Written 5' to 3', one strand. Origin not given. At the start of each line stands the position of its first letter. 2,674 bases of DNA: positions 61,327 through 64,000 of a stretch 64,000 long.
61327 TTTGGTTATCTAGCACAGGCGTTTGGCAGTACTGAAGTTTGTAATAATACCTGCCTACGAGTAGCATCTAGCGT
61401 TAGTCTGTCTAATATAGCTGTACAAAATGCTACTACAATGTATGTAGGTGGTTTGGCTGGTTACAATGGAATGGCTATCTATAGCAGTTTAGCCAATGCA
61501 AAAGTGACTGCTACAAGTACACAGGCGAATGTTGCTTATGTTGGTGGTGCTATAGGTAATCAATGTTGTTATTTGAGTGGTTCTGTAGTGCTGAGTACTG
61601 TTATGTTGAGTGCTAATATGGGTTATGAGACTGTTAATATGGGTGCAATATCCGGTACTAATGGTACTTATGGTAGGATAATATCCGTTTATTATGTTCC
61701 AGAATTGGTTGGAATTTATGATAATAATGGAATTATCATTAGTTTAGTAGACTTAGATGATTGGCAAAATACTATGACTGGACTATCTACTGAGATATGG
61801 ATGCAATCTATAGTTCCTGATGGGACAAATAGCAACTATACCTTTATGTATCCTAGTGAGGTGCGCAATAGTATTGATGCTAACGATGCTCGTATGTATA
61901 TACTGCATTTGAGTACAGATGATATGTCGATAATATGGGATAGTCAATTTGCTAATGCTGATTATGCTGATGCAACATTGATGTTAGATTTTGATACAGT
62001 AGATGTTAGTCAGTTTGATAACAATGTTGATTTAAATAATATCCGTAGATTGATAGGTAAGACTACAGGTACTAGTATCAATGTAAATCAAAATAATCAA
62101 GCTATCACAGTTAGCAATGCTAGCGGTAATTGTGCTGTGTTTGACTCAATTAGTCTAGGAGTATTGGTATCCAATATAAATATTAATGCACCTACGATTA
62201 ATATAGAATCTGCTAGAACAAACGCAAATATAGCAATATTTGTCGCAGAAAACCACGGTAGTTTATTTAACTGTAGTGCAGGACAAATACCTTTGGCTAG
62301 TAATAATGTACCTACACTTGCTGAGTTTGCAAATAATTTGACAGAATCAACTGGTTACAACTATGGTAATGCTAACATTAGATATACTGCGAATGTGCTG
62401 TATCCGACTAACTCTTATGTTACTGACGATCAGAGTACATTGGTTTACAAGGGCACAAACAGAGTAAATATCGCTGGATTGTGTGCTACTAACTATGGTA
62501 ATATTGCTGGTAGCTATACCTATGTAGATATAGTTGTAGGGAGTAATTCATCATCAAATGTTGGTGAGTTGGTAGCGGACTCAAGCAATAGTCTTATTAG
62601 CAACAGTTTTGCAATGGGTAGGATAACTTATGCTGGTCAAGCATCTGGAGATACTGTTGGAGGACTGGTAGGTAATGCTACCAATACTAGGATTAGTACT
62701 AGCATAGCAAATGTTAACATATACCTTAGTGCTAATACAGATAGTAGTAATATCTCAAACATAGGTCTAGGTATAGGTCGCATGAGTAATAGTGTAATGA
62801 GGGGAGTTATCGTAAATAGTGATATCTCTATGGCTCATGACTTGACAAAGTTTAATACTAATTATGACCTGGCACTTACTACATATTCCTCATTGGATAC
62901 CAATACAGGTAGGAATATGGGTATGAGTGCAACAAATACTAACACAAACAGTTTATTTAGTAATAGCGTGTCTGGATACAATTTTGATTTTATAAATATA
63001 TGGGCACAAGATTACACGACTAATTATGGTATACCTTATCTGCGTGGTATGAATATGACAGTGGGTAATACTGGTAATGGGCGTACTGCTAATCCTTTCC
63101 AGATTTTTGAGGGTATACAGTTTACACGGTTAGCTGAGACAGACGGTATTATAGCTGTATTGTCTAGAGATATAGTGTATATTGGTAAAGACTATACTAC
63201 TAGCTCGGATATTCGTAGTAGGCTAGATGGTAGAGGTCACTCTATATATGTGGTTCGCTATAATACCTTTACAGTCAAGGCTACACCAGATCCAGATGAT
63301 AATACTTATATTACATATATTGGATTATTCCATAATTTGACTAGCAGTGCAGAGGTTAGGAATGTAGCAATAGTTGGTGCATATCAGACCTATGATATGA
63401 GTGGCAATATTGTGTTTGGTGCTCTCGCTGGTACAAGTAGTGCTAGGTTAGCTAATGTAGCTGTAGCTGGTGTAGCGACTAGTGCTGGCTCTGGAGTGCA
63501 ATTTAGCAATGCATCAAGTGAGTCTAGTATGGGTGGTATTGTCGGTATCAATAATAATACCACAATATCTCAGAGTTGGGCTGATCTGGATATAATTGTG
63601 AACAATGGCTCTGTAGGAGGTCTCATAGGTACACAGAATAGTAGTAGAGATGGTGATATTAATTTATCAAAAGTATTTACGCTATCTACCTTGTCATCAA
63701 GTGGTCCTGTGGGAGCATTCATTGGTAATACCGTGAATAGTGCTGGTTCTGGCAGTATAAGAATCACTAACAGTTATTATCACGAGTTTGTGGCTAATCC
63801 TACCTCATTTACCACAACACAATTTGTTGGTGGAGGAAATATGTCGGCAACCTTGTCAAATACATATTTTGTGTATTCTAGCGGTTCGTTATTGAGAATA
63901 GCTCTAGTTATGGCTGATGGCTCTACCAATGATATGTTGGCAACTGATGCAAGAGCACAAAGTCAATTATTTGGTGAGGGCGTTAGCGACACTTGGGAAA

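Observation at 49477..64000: Giant lipoprotein gene of more than 4,841 codons that is absent from the ORF track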

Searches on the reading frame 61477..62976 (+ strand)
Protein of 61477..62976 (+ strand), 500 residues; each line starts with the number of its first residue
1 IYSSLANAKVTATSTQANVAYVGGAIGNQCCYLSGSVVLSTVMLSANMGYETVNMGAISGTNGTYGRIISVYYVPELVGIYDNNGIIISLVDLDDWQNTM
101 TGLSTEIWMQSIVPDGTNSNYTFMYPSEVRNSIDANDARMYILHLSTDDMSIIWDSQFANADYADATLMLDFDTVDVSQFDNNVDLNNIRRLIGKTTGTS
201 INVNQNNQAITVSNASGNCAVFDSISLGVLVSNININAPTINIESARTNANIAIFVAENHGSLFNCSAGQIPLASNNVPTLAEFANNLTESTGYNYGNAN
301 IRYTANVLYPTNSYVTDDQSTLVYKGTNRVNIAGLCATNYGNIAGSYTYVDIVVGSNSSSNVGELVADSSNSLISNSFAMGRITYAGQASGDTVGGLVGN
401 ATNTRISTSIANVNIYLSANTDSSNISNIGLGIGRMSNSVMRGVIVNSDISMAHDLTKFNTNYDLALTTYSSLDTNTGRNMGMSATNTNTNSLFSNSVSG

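Call 7: search_protein_families(library=pfam, proteins=[window:61477-62976:+], max_evalue=10)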
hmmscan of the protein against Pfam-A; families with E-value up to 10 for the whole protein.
window:61477-62976:+ (500 aa): 0 families

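Call 8: search_protein_families(library=ncbifam, proteins=[window:61477-62976:+], max_evalue=10)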
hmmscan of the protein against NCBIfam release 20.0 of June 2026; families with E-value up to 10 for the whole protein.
window:61477-62976:+ (500 aa): 1 family
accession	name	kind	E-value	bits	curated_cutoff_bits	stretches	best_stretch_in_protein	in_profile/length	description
NF000446.2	blaCIA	exception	0.0017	17.3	640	1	126-236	141-250/292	CIA family extended-spectrum class A beta-lactamase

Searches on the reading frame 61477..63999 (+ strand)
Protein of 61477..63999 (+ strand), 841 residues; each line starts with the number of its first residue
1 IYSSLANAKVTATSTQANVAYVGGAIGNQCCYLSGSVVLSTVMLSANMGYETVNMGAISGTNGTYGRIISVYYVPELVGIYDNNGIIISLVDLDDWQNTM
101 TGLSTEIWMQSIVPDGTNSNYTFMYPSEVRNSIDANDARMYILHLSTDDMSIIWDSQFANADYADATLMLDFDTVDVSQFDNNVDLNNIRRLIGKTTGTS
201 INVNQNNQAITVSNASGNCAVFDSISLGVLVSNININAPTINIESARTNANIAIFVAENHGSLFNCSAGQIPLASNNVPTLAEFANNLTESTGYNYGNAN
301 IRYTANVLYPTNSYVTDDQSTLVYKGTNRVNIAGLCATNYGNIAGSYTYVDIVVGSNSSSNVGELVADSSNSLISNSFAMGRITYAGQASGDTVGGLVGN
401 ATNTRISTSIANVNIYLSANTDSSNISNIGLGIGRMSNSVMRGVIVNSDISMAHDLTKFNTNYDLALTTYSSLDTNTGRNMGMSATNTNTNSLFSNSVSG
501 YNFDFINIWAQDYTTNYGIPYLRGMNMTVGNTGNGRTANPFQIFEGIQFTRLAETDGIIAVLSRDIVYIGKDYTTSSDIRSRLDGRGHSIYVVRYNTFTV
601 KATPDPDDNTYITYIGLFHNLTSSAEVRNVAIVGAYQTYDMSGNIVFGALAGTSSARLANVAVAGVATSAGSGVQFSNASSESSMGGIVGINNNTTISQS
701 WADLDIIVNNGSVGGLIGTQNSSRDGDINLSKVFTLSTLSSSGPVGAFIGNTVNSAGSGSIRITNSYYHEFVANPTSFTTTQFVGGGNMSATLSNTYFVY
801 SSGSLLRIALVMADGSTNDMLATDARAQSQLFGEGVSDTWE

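Call 15: find_homologous_proteins(query=window:61477-63999:+, max_evalue=0.00001)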
Query window:61477-63999:+: 8000 candidates shared short words with the query, none scored E <= 0.00001.

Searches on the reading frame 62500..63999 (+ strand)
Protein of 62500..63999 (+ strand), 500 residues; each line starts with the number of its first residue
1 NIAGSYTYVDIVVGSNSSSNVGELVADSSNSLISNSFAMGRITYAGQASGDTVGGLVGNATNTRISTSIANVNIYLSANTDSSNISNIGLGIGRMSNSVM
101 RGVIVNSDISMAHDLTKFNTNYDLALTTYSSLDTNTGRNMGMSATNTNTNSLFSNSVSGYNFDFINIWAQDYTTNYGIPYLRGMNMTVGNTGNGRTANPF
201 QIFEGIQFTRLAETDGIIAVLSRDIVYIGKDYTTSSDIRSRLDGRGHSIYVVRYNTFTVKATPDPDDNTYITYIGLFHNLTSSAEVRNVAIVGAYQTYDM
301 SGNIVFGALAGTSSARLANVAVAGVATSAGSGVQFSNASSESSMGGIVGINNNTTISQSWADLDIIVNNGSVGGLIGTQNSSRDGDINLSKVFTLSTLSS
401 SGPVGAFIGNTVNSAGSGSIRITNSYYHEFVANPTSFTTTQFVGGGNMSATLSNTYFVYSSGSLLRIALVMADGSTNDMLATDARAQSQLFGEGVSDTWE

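Call 23: find_related_loci(query=window:62500-63999:+, collection=genome_contigs, flank=10000)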
Query window:62500-63999:+ (500 aa) in genome_contigs; peptide patterns used: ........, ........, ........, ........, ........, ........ (x = any residue, [..] = any of these).
86 stretches matched a pattern, but none encodes a relative of the query by tblastn (E <= 1e-3).

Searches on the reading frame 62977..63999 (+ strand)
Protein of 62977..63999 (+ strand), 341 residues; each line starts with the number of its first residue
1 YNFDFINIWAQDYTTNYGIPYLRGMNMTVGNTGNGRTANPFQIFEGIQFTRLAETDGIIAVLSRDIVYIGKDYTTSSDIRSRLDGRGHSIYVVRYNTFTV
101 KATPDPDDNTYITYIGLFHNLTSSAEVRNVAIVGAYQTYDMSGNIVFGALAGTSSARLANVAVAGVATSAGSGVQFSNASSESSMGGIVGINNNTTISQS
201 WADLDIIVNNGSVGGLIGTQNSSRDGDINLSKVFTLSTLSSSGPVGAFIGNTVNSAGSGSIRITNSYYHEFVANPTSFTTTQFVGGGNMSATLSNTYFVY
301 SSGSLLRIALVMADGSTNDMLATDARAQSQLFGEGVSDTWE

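Call 7: search_protein_families(library=pfam, proteins=[window:62977-63999:+], max_evalue=10)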
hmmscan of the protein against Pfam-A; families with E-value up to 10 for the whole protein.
window:62977-63999:+ (341 aa): 0 families

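Call 8: search_protein_families(library=ncbifam, proteins=[window:62977-63999:+], max_evalue=10)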
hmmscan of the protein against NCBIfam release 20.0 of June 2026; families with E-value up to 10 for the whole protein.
window:62977-63999:+ (341 aa): 1 family
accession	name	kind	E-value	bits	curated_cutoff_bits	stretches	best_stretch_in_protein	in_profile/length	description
NF046024.1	ZmpD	exception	0.13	9.4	3000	1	153-226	774-840/1812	zinc metalloprotease D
